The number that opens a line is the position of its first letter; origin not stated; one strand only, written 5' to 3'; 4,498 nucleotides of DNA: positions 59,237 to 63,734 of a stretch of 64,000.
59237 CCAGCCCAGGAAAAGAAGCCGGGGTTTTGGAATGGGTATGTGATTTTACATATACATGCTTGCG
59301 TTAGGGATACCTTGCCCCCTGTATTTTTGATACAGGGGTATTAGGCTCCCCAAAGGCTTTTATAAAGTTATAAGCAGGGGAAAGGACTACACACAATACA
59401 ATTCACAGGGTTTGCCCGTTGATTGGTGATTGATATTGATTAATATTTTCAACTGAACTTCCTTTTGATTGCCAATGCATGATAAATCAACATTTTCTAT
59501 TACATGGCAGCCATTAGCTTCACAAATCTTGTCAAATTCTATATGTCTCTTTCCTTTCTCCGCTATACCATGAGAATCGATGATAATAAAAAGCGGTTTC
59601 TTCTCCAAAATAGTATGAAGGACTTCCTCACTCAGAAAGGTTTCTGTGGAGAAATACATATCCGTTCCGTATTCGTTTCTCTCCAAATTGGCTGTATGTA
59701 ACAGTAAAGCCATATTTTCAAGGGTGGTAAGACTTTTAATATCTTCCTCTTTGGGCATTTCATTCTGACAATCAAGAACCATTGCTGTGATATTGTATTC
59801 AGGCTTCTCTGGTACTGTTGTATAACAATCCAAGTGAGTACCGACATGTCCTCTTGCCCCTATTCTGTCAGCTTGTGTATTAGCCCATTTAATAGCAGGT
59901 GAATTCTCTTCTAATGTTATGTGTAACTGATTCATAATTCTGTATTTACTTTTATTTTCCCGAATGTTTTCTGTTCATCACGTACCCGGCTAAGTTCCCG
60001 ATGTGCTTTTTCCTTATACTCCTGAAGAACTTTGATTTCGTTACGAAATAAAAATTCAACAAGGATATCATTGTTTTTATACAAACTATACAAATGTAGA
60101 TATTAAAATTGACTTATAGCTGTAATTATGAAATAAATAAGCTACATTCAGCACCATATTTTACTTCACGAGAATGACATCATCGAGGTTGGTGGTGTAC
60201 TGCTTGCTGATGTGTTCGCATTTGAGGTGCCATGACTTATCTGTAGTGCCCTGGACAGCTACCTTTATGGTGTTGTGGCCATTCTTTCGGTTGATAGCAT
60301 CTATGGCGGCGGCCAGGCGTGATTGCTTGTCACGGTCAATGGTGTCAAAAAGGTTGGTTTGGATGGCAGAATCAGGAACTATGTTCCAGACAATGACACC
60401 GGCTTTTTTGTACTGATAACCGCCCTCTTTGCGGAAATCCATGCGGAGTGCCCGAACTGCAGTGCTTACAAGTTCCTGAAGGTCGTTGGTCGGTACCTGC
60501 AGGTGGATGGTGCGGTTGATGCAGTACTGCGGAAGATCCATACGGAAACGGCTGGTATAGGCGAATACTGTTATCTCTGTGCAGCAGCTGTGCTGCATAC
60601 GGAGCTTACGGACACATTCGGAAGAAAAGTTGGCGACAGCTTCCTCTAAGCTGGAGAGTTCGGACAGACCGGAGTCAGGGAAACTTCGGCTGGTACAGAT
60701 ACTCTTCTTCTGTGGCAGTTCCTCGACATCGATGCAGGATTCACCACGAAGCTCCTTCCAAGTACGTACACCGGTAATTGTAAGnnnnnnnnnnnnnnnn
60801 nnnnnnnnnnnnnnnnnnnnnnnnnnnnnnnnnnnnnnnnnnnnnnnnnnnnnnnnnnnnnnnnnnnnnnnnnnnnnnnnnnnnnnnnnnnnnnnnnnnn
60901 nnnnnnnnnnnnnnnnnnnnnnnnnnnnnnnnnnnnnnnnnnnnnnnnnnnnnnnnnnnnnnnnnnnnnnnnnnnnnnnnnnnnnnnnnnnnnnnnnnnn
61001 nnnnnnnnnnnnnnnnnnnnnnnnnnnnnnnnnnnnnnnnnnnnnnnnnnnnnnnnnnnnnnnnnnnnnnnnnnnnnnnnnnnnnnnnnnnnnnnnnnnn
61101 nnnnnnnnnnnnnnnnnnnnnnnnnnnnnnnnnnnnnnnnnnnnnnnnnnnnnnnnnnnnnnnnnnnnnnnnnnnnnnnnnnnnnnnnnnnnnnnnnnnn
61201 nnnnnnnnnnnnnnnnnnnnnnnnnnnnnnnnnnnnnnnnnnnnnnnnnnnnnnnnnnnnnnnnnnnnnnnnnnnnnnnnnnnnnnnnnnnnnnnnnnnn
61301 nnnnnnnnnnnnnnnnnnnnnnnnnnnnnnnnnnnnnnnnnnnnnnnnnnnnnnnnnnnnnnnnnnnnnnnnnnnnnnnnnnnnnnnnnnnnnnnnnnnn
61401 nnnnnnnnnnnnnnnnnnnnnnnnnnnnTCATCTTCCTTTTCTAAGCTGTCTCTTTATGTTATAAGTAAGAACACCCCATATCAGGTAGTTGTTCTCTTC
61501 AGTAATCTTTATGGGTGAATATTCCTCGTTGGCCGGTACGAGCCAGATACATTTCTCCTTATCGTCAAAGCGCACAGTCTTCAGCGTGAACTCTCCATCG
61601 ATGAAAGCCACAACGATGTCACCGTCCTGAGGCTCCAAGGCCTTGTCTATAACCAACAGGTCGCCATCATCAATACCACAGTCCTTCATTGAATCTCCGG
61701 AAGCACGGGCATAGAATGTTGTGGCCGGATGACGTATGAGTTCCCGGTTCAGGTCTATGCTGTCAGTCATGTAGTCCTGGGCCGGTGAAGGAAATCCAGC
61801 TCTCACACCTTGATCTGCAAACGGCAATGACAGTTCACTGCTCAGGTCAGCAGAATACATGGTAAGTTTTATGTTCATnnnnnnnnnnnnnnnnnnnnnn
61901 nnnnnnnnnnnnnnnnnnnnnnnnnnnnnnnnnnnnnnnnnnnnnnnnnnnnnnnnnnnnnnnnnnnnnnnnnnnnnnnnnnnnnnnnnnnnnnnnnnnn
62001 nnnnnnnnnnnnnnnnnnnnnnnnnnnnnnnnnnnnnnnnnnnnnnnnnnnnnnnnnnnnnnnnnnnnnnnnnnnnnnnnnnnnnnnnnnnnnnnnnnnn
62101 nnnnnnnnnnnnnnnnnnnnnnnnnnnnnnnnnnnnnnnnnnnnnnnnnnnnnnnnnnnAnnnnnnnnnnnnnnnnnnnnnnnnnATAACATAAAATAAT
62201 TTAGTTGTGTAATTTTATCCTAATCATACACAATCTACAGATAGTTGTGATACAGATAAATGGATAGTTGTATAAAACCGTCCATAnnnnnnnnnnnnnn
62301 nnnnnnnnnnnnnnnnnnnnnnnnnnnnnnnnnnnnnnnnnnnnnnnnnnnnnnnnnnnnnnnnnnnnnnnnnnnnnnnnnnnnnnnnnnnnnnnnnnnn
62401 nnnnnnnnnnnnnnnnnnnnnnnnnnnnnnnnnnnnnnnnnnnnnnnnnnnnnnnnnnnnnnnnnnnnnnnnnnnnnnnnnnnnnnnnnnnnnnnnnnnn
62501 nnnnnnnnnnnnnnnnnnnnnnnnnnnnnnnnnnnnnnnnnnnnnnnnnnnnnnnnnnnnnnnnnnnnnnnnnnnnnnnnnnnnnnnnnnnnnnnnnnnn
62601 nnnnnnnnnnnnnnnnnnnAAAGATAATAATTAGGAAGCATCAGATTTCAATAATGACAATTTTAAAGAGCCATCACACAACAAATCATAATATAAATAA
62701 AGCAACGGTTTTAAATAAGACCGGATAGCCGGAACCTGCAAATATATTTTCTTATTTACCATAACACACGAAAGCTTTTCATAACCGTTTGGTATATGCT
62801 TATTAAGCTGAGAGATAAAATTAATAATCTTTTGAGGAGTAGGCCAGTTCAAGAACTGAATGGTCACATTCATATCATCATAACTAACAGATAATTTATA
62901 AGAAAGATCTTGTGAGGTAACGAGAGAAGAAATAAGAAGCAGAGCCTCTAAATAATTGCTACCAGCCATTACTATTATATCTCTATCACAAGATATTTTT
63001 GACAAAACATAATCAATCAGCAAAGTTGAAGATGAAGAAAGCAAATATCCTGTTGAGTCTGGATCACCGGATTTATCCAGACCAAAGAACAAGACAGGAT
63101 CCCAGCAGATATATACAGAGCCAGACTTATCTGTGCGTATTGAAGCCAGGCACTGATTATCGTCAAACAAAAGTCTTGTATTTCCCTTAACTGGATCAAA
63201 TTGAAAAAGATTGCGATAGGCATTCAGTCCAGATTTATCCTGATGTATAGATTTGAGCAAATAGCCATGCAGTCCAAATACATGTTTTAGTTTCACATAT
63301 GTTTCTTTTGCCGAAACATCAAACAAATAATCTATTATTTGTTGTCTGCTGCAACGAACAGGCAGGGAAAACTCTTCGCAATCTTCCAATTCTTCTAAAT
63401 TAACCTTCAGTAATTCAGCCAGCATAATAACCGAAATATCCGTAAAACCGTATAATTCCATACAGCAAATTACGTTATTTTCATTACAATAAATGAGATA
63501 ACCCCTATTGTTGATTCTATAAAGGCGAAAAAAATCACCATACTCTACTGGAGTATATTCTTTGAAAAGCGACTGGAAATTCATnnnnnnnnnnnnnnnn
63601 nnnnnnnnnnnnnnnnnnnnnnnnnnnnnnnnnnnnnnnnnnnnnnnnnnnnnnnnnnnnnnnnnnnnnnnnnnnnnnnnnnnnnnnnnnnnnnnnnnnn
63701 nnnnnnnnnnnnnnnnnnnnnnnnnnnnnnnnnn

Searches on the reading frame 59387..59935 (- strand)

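Call 21: search_protein_families(library=pfam, proteins=[window:59387-59935:-], max_evalue=0.001)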
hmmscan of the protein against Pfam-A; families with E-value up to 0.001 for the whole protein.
window:59387-59935:- (182 aa): 1 family
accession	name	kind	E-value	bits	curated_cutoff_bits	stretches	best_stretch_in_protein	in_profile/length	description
PF04199.19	Cyclase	-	4e-06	27.5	23.1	1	4-124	3-140/142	Putative cyclase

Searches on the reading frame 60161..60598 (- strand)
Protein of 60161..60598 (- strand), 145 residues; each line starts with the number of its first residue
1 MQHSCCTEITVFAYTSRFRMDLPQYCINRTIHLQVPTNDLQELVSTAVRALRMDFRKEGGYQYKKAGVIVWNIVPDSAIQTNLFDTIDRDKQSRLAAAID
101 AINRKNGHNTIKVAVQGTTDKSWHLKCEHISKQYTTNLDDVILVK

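Call 21: search_protein_families(library=pfam, proteins=[window:60161-60598:-], max_evalue=0.001)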
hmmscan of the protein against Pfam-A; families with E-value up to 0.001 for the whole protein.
window:60161-60598:- (145 aa): 2 families
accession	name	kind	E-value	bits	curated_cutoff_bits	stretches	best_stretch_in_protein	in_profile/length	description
PF13438.11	DUF4113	-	1.6e-18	66.9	24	1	94-144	2-51/51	Domain of unknown function (DUF4113)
PF11799.13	IMS_C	-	3.7e-09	37.4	20.7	1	2-83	38-109/109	impB/mucB/samB family C-terminal domain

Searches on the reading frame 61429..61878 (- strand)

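Call 21: search_protein_families(library=pfam, proteins=[window:61429-61878:-], max_evalue=0.001)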
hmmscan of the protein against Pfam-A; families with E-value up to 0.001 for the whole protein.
window:61429-61878:- (149 aa): 1 family
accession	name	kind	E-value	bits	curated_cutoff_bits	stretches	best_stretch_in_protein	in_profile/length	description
PF00717.28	Peptidase_S24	-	3.2e-28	98.2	23.3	1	24-137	5-115/116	Peptidase S24-like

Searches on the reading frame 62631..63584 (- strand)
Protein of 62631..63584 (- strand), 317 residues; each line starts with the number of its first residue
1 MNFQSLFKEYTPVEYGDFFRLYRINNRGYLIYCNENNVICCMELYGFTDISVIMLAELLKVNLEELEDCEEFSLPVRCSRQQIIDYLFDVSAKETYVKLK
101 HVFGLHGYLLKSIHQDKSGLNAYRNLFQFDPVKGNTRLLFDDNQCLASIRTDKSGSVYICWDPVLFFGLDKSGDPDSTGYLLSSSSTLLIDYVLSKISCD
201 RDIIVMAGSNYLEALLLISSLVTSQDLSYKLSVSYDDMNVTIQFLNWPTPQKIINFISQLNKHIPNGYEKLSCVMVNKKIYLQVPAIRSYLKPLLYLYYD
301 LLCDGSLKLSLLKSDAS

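Call 21: search_protein_families(library=pfam, proteins=[window:62631-63584:-], max_evalue=0.001)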
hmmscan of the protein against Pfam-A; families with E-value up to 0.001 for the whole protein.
window:62631-63584:- (317 aa): 0 families

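Call 49: find_encoding_contigs(protein=window:62631-63584:-, flank=10000, max_places=5)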
Protein window:62631-63584:- (317 aa): 24 contigs read that carry it; 3 places shown.
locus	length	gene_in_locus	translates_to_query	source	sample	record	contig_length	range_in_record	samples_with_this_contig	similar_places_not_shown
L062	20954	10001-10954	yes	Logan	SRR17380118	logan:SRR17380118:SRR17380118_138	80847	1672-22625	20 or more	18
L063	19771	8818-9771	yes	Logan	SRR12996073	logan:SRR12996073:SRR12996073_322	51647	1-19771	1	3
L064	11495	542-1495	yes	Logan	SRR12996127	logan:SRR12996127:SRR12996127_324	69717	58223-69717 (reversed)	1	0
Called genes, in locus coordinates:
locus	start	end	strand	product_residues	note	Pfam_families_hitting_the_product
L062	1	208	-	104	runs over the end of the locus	-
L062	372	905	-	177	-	-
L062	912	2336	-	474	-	PF13734:Inhibitor_I69, PF01640:Peptidase_C10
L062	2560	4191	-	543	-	PF02534:T4SS-DNA_transf, PF10412:TrwB_AAD_bind, PF12696:TraG-D_C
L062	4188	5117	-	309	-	PF18976:DUF5712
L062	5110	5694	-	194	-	PF02697:VAPB_antitox (faint)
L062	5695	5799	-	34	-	-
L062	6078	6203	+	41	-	-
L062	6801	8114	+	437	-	-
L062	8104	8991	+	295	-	-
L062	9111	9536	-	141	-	-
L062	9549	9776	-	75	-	-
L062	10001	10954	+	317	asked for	-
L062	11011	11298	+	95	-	PF00216:Bac_DNA_binding, PF18175:HU-CCDC81_bac_2 (weak)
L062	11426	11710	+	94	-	-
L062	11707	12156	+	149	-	PF00717:Peptidase_S24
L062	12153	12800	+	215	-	PF00817:IMS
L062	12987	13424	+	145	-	PF11799:IMS_C, PF13438:DUF4113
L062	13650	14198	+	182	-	PF04199:Cyclase (weak)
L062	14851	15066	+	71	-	PF10771:DUF2582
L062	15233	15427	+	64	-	-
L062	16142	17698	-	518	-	PF00884:Sulfatase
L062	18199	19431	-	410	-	PF04616:Glyco_hydro_43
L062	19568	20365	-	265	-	-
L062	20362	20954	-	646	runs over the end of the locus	PF18206:Porphyrn_cat_1, PF18040:BPA_C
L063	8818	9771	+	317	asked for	-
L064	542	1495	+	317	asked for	-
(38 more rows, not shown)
